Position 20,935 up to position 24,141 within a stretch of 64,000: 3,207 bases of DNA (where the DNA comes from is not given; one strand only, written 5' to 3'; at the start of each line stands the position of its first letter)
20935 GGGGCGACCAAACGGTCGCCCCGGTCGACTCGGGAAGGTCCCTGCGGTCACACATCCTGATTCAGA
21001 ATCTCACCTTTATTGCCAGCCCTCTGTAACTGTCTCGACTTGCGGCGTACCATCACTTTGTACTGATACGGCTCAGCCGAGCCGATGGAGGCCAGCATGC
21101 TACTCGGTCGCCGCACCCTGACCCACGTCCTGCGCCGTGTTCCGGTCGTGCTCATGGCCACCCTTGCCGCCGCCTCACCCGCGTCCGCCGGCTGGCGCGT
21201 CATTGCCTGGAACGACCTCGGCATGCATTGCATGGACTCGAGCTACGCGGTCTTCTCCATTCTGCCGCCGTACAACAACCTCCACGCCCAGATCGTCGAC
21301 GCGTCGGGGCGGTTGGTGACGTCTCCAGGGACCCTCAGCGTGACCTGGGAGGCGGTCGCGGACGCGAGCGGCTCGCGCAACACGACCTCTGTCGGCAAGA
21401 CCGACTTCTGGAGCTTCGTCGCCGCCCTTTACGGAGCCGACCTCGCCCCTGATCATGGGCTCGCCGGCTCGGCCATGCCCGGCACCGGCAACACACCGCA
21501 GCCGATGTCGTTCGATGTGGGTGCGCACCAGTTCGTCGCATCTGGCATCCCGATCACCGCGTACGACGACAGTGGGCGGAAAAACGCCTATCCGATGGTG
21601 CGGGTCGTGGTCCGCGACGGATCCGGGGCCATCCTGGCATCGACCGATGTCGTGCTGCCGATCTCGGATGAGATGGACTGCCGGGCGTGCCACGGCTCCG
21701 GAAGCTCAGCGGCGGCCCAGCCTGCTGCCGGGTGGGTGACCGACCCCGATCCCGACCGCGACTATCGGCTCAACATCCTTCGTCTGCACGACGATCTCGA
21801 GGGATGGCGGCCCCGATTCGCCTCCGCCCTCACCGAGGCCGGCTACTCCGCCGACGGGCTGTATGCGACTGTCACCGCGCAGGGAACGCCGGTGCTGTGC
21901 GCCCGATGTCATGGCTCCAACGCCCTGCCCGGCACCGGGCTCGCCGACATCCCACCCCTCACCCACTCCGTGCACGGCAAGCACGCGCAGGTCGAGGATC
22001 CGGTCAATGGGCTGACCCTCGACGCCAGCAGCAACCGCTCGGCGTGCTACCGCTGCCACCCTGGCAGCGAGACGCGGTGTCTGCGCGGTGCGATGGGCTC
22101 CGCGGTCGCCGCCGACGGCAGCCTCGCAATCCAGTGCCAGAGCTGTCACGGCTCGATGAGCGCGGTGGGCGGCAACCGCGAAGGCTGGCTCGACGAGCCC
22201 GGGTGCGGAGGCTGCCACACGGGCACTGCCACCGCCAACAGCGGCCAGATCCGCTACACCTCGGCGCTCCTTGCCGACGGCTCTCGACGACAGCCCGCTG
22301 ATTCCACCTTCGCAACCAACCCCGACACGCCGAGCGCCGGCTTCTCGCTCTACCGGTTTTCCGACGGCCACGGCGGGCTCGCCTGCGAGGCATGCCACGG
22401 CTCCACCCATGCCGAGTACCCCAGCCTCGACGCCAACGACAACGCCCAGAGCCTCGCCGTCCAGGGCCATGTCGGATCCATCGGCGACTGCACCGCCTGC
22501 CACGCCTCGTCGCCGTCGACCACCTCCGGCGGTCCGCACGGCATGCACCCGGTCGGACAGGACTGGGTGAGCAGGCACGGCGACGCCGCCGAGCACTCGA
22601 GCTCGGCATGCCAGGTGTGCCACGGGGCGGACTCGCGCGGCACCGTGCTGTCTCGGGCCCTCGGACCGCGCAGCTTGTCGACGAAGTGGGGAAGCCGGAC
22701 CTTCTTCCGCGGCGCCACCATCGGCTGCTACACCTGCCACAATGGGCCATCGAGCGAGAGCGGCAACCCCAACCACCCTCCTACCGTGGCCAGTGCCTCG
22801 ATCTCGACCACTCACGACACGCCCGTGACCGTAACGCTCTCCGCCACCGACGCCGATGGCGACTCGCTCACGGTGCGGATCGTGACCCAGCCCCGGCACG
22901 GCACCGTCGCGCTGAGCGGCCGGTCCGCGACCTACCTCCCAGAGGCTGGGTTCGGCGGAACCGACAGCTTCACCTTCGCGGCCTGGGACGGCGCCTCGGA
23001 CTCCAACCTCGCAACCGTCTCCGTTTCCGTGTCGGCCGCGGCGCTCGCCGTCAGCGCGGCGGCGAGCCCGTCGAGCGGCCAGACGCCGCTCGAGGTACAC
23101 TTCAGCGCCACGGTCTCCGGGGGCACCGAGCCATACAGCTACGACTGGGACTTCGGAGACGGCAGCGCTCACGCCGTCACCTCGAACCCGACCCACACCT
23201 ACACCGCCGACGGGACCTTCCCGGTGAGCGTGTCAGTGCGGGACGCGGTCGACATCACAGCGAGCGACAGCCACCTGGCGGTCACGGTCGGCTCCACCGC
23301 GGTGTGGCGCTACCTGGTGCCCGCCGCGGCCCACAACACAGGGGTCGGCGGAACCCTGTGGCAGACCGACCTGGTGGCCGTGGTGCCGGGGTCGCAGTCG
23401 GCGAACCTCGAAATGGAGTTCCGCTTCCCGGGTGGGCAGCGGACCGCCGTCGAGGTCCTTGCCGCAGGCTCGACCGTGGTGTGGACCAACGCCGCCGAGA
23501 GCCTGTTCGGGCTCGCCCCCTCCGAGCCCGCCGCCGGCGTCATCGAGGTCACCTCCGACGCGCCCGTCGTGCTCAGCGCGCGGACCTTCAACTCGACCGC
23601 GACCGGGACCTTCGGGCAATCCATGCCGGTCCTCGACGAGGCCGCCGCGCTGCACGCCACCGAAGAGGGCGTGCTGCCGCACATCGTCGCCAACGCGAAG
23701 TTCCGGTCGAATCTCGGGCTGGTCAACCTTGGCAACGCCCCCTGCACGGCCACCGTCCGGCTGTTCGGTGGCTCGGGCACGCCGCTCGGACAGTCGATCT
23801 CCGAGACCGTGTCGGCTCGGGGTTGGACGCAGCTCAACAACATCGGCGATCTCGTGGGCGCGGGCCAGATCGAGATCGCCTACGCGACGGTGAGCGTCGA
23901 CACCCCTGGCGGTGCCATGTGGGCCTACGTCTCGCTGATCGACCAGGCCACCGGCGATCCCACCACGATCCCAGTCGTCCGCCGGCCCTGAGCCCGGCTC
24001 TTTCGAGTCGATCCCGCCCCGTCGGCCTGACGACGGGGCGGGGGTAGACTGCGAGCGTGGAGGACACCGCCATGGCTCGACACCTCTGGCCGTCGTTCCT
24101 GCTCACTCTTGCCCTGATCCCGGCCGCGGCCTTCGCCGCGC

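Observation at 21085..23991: Nonaheme cytochrome c fused to cadherin-like, PKD and an unassigned domain, next to a TonB-dependent receptor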

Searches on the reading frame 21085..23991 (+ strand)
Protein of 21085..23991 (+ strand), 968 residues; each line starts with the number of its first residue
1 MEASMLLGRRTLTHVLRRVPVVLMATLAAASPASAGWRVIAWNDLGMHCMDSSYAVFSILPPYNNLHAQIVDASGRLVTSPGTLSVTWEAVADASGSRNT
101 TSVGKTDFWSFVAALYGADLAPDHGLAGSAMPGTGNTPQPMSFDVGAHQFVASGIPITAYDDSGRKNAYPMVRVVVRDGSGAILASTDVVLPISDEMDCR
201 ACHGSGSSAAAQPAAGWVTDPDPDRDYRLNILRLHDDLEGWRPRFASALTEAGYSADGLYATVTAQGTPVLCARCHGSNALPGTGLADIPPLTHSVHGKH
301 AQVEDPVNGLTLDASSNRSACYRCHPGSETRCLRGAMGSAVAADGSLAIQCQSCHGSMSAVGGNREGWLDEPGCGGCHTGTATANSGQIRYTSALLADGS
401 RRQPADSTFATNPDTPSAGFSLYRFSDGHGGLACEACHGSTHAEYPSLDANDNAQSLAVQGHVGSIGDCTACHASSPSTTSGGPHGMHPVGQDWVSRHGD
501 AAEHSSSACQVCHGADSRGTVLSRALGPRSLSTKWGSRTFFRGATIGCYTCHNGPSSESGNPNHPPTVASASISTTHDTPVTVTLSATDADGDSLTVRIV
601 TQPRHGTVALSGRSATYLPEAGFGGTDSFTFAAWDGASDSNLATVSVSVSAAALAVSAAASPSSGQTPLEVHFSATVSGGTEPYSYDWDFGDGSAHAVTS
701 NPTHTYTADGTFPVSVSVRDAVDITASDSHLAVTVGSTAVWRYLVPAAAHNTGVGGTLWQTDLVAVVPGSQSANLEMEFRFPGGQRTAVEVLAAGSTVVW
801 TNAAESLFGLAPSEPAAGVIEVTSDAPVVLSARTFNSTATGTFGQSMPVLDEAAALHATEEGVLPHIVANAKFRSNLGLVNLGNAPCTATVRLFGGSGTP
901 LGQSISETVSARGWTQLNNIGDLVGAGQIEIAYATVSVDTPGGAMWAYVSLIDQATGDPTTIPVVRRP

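Call 4: search_protein_families(library=pfam, proteins=[window:21085-23991:+], max_evalue=1)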
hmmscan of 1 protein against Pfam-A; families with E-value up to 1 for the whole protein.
window:21085-23991:+ (968 aa): 11 families
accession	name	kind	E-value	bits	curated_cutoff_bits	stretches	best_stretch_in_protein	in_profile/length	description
PF17963.7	Big_9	-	4.5e-16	59.9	23.6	1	563-647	1-88/89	Bacterial Ig domain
PF18911.6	PKD_4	-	2.3e-13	50.5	27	1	663-735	12-85/85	PKD domain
PF00801.26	PKD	-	3.1e-12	46.7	23.5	1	657-730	3-77/80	PKD domain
PF17892.7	Cadherin_5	-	1.2e-11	44.8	26.5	1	563-649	2-97/98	Cadherin-like domain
PF22113.1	Mtrc-MtrF_II-IV_dom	-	2.2e-11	44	30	2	350-517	8-167/176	Outer membrane cytochrome MtrC/MtrF-like, domains II/IV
PF14522.11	Cytochrome_C7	-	2.3e-10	40.6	24.8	3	373-473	15-66/67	Cytochrome c7 and related cytochrome c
PF17803.7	Cadherin_4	-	7.1e-10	39.7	25.1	1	562-612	10-65/71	Bacterial cadherin-like domain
PF14537.11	Cytochrom_c3_2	-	5.9e-05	23.9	25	0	433-475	28-66/79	Cytochrome c3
PF13573.12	SprB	-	0.0012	18.9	28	1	675-692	19-36/37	SprB repeat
PF16184.11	Cadherin_3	-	0.043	14.2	25.5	0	584-613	23-54/106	Cadherin-like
PF09699.15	Paired_CXXCH_1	-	0.52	10.5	20.6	0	350-381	8-39/41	Doubled CXXCH motif (Paired_CXXCH_1)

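Call 6: search_protein_families(library=ncbifam, proteins=[window:21085-23991:+], max_evalue=0.01)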
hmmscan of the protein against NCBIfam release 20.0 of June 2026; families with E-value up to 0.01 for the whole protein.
window:21085-23991:+ (968 aa): 3 families
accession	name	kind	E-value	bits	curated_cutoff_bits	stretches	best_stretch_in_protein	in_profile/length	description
NF012211.1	tand_rpt_95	domain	1.8e-10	40.6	90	1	575-652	2-87/98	tandem-95 repeat protein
TIGR00864.1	PCC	subfamily_domain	1.4e-07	28.3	1861.4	1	624-723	1193-1294/2700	polycystin cation channel protein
NF058578.1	CPR_pilus_PamR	equivalog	6e-06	25.3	300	1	663-734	160-238/297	pilus system RbmA-like protein PamR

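Call 7: search_solved_structures(query=window:21085-23991:+, max_evalue=1, show_alignments=2)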
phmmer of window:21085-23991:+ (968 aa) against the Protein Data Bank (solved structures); distinct sequences matched with E-value up to 1: 12.
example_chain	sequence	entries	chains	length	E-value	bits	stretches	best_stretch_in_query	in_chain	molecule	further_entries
9lrk_A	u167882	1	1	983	1.3e-08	37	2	661-722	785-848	Collagenase ColH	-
9lqj_A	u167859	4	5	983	1.3e-08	37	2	661-722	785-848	Collagenase ColH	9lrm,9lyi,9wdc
4aqo_A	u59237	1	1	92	1.1e-06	30.6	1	655-730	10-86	COLLAGENASE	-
4jrw_A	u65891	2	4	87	1.5e-06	30.1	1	656-730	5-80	Collagenase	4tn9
2y72_A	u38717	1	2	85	1.9e-06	29.8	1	657-730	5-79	COLLAGENASE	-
4jgu_A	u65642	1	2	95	1.7e-05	26.6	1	676-722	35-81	ColH protein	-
2y3u_A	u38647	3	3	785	6.8e-05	24.6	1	654-730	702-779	COLLAGENASE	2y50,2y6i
4u6t_A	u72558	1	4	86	0.00041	22.1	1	682-721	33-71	ColH protein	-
4u7k_A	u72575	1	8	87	0.00042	22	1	682-721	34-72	ColH protein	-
5lxk_A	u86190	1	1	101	0.053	15.1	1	668-739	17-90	Decoration protein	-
2ozy_A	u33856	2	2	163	0.5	11.9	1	318-367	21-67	Cytochrome c-type protein nrfB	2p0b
9lip_S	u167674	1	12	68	0.74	11.3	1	683-722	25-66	M-alpha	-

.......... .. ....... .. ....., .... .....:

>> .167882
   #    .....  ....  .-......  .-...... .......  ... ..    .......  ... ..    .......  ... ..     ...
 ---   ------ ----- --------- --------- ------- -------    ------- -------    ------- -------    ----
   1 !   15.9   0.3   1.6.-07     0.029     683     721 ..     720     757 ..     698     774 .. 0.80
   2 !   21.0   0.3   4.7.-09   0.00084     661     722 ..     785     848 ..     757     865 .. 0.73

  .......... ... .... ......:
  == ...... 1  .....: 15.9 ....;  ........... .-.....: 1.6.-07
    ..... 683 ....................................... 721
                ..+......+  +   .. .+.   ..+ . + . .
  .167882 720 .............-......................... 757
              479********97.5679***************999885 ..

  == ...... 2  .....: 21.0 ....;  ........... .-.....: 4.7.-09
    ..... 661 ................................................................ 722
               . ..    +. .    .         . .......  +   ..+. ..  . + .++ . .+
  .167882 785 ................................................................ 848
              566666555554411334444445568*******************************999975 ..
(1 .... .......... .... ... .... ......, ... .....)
